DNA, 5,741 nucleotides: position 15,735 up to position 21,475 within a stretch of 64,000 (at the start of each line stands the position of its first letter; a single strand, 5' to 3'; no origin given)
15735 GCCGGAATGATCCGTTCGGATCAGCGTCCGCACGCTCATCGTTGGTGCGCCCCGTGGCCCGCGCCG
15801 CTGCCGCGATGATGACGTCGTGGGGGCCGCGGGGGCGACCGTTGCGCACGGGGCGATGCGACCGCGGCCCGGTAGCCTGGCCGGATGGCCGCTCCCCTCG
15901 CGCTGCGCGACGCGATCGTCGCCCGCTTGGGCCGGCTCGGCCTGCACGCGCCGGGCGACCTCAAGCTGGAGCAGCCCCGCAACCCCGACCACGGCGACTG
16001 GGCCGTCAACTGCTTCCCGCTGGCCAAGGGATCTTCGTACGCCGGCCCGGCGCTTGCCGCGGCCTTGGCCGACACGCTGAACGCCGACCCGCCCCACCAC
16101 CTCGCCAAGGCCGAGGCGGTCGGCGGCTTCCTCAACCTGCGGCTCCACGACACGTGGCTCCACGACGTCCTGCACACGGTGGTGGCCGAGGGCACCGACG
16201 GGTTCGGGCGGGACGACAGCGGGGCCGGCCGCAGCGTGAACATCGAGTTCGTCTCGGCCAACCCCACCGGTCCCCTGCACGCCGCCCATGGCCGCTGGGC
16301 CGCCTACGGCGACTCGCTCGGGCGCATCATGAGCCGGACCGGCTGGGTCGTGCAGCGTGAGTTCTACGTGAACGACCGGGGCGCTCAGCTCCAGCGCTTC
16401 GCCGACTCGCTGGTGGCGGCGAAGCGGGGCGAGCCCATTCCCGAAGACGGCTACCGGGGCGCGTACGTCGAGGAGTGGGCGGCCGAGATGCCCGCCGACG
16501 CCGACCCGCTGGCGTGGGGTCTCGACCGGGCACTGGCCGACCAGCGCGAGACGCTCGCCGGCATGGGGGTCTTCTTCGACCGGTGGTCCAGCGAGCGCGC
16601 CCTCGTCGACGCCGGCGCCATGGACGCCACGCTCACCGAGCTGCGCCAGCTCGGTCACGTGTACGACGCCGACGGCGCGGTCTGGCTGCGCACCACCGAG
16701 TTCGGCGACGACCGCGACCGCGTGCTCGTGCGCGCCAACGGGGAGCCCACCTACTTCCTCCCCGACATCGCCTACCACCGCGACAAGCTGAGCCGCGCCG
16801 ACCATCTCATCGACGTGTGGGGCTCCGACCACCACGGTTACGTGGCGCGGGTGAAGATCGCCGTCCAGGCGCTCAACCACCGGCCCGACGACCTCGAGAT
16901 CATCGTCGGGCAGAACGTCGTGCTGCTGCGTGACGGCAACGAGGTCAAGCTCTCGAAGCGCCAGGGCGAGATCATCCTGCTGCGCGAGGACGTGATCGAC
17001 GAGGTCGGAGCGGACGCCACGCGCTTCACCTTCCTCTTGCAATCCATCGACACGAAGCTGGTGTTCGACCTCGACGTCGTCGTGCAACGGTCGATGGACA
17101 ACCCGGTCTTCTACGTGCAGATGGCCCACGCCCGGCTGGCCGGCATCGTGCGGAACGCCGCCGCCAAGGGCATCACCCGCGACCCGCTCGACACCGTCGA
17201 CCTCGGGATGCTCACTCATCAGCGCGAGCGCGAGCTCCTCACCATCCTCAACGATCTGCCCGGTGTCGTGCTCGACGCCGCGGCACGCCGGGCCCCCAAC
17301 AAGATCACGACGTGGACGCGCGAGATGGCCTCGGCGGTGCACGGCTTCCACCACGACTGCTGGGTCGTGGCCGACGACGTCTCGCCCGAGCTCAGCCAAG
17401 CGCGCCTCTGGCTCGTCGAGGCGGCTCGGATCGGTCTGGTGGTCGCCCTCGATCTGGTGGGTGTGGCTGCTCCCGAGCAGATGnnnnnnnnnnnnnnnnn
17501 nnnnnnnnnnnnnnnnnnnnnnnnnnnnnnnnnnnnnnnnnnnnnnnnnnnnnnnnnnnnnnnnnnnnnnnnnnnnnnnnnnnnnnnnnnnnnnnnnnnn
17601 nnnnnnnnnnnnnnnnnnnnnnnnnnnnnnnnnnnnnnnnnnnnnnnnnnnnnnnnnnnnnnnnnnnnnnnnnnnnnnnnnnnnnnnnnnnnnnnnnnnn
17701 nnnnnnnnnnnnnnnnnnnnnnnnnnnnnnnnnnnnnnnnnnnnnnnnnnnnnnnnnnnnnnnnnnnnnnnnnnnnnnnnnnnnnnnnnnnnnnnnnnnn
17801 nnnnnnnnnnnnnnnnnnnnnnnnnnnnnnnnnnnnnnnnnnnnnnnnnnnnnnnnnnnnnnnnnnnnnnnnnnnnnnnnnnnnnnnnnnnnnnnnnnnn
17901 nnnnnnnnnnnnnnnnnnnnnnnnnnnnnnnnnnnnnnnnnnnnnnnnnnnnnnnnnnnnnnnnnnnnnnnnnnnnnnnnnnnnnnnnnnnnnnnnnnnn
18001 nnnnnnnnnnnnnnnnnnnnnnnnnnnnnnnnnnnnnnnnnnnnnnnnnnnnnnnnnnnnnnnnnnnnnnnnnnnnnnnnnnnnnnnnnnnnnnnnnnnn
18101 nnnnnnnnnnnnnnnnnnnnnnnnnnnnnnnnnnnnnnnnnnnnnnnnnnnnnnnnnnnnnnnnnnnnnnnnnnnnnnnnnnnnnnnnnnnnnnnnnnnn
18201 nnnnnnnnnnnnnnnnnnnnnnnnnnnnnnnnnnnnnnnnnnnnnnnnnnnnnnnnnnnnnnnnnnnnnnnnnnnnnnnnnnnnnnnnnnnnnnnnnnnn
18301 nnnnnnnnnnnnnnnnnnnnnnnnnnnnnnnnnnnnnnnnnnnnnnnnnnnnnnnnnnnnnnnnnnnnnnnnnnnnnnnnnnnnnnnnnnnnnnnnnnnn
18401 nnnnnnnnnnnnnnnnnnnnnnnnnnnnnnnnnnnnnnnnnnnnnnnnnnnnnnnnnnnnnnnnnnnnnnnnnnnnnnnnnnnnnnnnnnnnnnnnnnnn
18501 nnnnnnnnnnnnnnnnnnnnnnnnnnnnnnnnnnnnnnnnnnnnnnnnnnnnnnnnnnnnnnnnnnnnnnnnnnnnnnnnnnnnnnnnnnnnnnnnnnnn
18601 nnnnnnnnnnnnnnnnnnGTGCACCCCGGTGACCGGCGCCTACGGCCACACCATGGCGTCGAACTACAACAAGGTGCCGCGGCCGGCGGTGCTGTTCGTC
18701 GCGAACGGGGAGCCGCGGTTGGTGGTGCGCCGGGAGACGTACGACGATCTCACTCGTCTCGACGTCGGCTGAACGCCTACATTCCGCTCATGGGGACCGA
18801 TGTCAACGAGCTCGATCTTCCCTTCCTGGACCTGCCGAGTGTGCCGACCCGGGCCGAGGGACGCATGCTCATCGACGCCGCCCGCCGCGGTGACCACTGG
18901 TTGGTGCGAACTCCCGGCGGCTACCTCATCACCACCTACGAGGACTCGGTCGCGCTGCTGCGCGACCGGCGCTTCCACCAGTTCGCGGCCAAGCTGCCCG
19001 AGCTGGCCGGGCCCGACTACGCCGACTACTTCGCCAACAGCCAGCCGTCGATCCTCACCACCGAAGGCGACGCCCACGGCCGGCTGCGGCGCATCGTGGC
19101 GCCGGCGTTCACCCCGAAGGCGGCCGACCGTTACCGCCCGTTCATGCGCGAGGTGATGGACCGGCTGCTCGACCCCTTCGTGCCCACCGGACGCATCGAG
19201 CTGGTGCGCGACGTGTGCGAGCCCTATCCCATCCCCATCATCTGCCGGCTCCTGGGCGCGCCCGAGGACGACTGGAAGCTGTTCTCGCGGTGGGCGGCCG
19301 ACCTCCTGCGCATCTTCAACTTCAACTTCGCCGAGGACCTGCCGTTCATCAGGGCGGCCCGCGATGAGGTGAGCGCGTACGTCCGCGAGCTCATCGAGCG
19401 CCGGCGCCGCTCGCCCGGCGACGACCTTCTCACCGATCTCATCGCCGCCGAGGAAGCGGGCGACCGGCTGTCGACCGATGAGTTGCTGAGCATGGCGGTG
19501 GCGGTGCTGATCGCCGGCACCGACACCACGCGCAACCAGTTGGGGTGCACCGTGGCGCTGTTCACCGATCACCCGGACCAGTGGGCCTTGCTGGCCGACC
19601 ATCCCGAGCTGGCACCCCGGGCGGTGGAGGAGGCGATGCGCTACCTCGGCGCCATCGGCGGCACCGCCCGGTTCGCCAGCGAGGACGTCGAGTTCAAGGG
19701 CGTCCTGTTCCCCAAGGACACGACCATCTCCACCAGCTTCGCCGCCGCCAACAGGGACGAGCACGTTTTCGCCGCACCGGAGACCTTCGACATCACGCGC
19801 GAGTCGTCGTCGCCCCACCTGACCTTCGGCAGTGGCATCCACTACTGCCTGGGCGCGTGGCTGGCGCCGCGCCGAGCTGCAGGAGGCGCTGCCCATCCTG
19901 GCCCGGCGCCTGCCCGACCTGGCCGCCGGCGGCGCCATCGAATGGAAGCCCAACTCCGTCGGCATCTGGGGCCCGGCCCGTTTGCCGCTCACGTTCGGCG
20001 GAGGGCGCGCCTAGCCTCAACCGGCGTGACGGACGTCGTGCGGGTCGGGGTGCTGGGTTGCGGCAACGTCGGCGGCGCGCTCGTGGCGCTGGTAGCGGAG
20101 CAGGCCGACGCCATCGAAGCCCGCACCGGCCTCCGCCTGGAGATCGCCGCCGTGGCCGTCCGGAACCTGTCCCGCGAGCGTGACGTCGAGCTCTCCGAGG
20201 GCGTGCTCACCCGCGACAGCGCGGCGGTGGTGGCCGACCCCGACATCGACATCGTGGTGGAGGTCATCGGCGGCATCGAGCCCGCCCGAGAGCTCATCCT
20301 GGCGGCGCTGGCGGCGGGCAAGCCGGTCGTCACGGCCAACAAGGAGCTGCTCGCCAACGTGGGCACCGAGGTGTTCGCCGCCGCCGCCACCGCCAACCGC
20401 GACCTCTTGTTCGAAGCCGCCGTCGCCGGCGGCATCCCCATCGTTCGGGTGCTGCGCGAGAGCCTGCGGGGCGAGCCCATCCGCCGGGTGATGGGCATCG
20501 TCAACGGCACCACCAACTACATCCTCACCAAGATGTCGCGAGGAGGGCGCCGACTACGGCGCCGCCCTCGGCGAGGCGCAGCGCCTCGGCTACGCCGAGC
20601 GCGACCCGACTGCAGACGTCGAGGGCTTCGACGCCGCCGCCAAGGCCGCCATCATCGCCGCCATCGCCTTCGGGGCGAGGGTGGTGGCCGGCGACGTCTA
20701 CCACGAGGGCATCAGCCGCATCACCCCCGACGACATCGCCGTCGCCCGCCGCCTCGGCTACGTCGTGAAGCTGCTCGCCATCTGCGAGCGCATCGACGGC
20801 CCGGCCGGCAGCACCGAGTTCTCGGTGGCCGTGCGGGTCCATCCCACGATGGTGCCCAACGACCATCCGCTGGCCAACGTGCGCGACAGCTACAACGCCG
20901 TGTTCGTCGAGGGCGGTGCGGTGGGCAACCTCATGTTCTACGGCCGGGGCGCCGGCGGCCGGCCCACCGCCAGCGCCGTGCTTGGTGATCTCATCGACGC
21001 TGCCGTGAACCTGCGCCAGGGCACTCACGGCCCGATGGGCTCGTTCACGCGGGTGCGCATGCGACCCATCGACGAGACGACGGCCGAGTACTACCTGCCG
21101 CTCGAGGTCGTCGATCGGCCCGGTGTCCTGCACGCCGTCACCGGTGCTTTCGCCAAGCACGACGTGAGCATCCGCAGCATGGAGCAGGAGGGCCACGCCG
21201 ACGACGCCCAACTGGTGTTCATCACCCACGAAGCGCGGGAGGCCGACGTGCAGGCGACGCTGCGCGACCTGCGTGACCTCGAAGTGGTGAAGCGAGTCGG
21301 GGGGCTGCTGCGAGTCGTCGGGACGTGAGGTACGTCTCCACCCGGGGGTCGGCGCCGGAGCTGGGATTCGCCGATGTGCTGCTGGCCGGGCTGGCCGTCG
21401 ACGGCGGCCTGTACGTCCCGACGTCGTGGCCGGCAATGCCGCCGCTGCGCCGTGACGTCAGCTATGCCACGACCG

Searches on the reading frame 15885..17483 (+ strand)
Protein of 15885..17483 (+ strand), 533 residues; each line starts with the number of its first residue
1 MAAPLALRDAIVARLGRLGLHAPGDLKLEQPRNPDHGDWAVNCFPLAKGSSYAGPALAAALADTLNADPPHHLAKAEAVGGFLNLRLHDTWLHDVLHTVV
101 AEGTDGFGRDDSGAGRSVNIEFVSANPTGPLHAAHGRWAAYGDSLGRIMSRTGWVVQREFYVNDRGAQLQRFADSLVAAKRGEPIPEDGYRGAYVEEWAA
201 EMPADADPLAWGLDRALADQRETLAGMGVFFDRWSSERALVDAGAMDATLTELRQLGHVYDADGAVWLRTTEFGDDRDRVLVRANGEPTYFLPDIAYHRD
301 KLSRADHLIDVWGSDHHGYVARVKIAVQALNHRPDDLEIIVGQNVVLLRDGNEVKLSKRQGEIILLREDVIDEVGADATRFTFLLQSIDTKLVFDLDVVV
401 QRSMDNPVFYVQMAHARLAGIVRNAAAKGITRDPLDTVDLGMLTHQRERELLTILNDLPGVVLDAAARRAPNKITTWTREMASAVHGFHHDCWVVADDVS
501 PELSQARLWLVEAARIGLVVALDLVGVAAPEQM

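Call 69: search_protein_families(library=pfam, proteins=[window:15885-17483:+], max_evalue=0.00001)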
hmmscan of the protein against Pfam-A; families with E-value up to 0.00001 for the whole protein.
window:15885-17483:+ (533 aa): 3 families
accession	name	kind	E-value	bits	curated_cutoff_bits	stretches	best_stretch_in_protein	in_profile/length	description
PF05746.21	DALR_1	-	6.9e-20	71.7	22.3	1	411-533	1-117/117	DALR anticodon binding domain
PF00750.26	tRNA-synt_1d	-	6.6e-15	55.4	23.3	1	244-378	168-302/349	tRNA synthetases class I (R), catalytic domain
PF03485.21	Arg_tRNA_synt_N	-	5.1e-11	43.5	21.5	1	7-87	3-85/85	Arginyl tRNA synthetase N terminal domain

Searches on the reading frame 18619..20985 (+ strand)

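Call 69: search_protein_families(library=pfam, proteins=[window:18619-20985:+], max_evalue=0.00001)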
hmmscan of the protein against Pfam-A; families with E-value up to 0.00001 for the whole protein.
window:18619-20985:+ (789 aa): 3 families
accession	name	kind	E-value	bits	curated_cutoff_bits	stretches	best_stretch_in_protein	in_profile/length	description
PF00067.27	p450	-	4.1e-24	85.6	22.8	1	332-416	324-417/462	Cytochrome P450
PF03447.22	NAD_binding_3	-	1.3e-21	77.9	24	1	480-599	1-116/116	Homoserine dehydrogenase, NAD binding domain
PF00742.24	Homoserine_dh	-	8.7e-10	39.1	22.9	1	607-644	1-38/173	Homoserine dehydrogenase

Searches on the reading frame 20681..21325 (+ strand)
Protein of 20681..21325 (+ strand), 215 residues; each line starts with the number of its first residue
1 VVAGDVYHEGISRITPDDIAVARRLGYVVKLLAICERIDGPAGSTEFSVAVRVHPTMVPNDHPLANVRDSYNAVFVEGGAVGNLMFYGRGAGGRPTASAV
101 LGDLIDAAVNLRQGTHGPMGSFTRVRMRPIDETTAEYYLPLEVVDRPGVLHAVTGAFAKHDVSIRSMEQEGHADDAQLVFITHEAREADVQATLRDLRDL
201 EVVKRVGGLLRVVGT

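Call 69: search_protein_families(library=pfam, proteins=[window:20681-21325:+], max_evalue=0.00001)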
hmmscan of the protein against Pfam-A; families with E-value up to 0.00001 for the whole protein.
window:20681-21325:+ (215 aa): 2 families
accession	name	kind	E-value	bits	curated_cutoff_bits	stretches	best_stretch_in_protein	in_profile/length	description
PF00742.24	Homoserine_dh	-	1.3e-27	97.2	22.9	1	4-105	85-173/173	Homoserine dehydrogenase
PF01842.31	ACT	-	2.1e-14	53.4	27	1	142-201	6-65/66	ACT domain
